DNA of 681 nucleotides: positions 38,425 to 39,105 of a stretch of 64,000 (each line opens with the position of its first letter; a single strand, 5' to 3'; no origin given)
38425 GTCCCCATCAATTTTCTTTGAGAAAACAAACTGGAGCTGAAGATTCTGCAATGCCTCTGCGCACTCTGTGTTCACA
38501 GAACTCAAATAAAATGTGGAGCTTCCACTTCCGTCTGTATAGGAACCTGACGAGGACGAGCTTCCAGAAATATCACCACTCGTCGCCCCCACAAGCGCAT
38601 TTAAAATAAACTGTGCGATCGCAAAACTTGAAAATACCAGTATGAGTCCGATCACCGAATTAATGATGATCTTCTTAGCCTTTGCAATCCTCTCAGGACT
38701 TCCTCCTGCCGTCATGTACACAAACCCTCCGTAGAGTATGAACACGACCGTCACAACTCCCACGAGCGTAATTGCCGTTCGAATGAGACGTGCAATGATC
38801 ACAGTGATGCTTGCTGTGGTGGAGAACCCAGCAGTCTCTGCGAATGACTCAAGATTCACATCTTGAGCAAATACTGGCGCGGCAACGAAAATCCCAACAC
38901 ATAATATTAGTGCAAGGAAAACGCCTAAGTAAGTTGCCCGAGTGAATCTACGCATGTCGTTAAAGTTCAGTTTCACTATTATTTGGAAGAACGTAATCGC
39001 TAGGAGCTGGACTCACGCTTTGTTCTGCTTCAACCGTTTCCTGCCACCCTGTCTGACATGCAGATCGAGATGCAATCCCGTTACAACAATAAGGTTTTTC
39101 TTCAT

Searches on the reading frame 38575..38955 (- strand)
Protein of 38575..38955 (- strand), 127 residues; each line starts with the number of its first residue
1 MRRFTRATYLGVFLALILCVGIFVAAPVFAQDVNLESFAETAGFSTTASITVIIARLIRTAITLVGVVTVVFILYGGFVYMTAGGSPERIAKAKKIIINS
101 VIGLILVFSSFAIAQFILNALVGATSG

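Call 21: find_homologous_proteins(query=window:38575-38955:-, max_evalue=0.001)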
Query seq(127 aa) (127 aa): 50 proteins with E <= 0.001 among 109 candidates.
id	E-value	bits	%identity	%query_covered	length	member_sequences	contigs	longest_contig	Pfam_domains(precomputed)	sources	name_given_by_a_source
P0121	1.0e-44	169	76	89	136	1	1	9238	PF18895.6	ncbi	ncbi:MAG: hypothetical protein UY76_C0023G0001, partial [Candidatus Uhrbacteria bacterium GW2011_GWA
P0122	9.9e-42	160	68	97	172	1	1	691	PF18895.6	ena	-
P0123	1.1e-32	130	58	93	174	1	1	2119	PF18895.6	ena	-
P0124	1.9e-32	130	67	80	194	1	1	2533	PF18895.6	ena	-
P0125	2.3e-26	110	48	100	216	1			PF18895.6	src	-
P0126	1.3e-18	85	57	62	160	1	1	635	PF18895.6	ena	-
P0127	1.4e-17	82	53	64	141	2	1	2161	PF18895.6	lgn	-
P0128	5.5e-17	80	46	70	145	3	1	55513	PF18895.6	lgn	-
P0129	7.6e-17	79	40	91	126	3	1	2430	PF18895.6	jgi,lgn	jgi:hypothetical protein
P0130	1.4e-16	79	52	64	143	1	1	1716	PF18895.6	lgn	-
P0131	2.5e-16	78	43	82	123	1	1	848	PF18895.6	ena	-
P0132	2.7e-16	78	43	82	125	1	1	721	PF18895.6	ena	-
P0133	1.2e-15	76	49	61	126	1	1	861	PF18895.6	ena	-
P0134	1.5e-15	75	53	64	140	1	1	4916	PF18895.6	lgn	-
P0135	1.7e-15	75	39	91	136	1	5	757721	PF18895.6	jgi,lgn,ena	jgi:hypothetical protein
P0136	5.5e-15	73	42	77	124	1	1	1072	PF18895.6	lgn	-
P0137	1.8e-14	72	47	68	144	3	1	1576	PF18895.6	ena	-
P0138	2.9e-14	71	41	76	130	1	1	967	PF18895.6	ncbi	-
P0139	4.2e-14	71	38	77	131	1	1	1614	PF18895.6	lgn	-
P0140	5.2e-14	70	47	60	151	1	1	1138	PF18895.6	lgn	-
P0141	5.3e-14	70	41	89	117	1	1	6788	PF18895.6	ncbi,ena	-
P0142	6.1e-14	70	45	68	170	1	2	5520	PF18895.6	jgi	jgi:hypothetical protein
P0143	1.7e-13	69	38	89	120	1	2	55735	PF18895.6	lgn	-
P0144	2.9e-13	68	37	85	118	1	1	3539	PF18895.6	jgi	-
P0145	3.0e-13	68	43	72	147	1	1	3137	PF18895.6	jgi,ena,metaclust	metaclust:\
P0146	8.7e-13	66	40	77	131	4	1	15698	PF18895.6,PF04956.19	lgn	-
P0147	9.0e-13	66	45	66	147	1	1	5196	PF18895.6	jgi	jgi:hypothetical protein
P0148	1.2e-12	66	42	72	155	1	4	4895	PF18895.6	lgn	-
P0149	2.0e-12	65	37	91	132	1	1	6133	PF18895.6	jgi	-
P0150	2.1e-12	65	40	66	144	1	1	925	PF18895.6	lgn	-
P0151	2.4e-12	65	46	57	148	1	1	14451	PF18895.6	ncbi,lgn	-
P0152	3.0e-12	65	44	70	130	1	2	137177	PF18895.6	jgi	jgi:cytochrome bd-type quinol oxidase subunit 2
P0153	6.0e-12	64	38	72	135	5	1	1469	PF18895.6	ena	-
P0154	1.5e-11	62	41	72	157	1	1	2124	PF18895.6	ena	-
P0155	1.6e-11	62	34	98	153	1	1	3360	PF18895.6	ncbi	-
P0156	3.5e-11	61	40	72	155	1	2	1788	PF18895.6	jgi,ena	jgi:hypothetical protein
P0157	4.0e-11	61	38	76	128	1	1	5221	PF18895.6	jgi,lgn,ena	-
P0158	5.2e-11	61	44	59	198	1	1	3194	PF18895.6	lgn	-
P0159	6.0e-11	60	34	98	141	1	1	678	PF18895.6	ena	-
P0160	8.3e-11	60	41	68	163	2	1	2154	PF18895.6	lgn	-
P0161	1.1e-10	60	35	95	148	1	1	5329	PF18895.6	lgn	-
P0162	1.3e-10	59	39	93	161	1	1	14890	PF18895.6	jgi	jgi:amino acid transporter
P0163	1.3e-10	59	44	65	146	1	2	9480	PF18895.6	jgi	jgi:uncharacterized BrkB/YihY/UPF0761 family membrane protein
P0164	1.4e-10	59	35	95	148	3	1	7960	PF18895.6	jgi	jgi:cytochrome b subunit of formate dehydrogenase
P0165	6.5e-10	57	37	72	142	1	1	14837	PF18895.6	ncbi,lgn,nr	ncbi:MAG: hypothetical protein PHP37_03360 [Patescibacteria group bacterium]|nr:hypothetical protein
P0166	4.4e-8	51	35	63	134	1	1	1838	PF18895.6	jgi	jgi:hypothetical protein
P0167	1.3e-6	47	29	71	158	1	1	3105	PF18895.6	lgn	-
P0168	1.7e-6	46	29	71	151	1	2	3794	PF18895.6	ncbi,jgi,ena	-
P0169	1.5e-4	40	45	51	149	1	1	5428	PF18895.6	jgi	-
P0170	3.5e-4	39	31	76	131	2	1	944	PF18895.6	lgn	-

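Call 39: search_solved_structures(query=A2, max_evalue=10, show_alignments=3)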
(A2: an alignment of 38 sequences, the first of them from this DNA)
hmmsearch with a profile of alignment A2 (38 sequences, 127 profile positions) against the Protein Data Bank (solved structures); distinct sequences matched with E-value up to 10: 8.
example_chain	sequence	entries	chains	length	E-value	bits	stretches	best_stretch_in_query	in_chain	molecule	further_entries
6i3a_A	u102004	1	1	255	0.29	14.5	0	74-94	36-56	v22Pizza6-AYW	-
6i38_A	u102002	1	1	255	0.41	14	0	75-94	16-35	nv2Pizza6-AYW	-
6i37_A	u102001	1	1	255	0.45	13.9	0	75-94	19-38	nv1Pizza6-AYW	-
6i39_A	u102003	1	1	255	0.63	13.4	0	75-94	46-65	v31Pizza6-AYW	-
6i3b_A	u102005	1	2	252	0.74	13.2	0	75-94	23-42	cPizza6-AYW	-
6f0q_A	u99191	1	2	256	0.82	13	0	75-94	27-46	Pizza6-AYW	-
7zph_A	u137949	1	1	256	6.7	10.1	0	75-94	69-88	Pizza6-TNK-RSH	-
6f0s_A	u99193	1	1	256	9.7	9.6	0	75-94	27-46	Pizza6-SYW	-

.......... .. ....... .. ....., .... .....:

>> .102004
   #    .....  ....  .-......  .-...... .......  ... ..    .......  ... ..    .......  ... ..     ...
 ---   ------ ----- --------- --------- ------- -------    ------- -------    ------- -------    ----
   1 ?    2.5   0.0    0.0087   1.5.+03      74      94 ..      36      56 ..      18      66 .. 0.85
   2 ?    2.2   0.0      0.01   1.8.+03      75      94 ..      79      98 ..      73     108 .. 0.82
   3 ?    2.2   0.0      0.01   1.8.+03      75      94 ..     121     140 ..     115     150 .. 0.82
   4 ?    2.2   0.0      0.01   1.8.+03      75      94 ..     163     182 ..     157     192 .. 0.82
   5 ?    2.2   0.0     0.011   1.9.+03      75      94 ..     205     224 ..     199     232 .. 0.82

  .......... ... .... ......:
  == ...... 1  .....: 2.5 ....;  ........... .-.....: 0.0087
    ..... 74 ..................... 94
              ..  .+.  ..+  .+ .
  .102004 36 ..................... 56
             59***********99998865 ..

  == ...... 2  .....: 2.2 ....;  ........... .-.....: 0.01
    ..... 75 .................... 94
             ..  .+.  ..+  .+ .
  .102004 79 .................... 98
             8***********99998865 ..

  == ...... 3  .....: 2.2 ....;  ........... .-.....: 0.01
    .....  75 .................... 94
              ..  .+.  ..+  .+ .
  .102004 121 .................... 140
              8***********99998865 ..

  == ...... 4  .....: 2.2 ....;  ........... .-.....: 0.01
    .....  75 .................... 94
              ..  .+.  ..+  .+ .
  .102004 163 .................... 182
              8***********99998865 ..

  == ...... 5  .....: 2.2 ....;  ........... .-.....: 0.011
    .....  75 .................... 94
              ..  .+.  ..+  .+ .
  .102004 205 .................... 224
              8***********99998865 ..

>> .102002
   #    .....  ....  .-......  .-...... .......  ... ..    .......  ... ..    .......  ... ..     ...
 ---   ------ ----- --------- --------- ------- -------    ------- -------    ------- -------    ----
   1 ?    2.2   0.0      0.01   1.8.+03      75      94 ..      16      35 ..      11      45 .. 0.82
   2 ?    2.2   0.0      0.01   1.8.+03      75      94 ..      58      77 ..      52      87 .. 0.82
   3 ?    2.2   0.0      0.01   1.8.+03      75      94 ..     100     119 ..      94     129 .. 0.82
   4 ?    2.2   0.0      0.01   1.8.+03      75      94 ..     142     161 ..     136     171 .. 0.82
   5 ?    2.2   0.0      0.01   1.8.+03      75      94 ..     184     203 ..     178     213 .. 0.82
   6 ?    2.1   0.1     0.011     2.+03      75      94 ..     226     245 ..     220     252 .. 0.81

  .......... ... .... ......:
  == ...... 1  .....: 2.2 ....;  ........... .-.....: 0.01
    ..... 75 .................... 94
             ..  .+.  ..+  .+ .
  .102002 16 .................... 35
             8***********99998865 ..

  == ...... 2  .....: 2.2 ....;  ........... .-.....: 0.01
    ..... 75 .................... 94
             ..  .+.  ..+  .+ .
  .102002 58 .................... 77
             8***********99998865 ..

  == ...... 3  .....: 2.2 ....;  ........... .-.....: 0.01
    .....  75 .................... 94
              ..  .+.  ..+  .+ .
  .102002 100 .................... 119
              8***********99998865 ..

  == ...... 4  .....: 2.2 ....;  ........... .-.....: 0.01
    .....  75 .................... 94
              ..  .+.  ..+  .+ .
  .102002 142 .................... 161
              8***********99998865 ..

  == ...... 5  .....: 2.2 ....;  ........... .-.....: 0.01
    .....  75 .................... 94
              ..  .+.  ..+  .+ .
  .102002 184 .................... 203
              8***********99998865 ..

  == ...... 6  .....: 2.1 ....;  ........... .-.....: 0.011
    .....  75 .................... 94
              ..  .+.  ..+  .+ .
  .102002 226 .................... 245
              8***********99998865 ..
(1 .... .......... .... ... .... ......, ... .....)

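Call 70: search_protein_families(library=pfam, alignment_id=A2, max_evalue=0.1)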
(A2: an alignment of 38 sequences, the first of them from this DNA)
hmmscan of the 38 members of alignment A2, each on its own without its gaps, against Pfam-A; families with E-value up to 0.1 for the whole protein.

A. member 1, seq(127 aa): 2 families
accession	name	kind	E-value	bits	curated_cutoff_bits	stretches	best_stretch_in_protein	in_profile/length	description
PF18895.5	T4SS_pilin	-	4.6e-12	46.3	26.6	1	47-117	2-71/71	Type IV secretion system pilin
PF06432.16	GPI2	-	0.031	14.3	24.4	1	10-75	183-249/270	Phosphatidylinositol N-acetylglucosaminyltransferase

B. families by the number of members that match (of 38 scanned): 51 families (the first 25 are shown)
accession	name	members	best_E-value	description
PF18895.5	T4SS_pilin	38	2.9e-15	Type IV secretion system pilin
PF05987.18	DUF898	14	0.00079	Bacterial protein of unknown function (DUF898)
PF04956.18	TrbC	13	2.9e-06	TrbC/VIRB2 pilin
PF19607.4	DUF6112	6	0.0017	Family of unknown function (DUF6112)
PF02322.20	Cyt_bd_oxida_II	5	0.0015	Cytochrome bd terminal oxidase subunit II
PF06161.16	DUF975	3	0.0037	Protein of unknown function (DUF975)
PF04290.18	DctQ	3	0.0058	Tripartite ATP-independent periplasmic transporters, DctQ component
PF07331.16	TctB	3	0.047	Tripartite tricarboxylate transporter TctB family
PF06664.17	WLS-like_TM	2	0.00073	Wntless-like, transmembrane domain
PF07330.17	DUF1467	2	0.0038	Protein of unknown function (DUF1467)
PF00001.26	7tm_1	2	0.0069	7 transmembrane receptor (rhodopsin family)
PF06157.16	DUF973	2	0.0086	Protein of unknown function (DUF973)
PF04893.22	Yip1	2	0.01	Yip1 domain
PF14093.11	DUF4271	2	0.01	Domain of unknown function (DUF4271)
PF16936.10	Holin_9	2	0.012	Putative holin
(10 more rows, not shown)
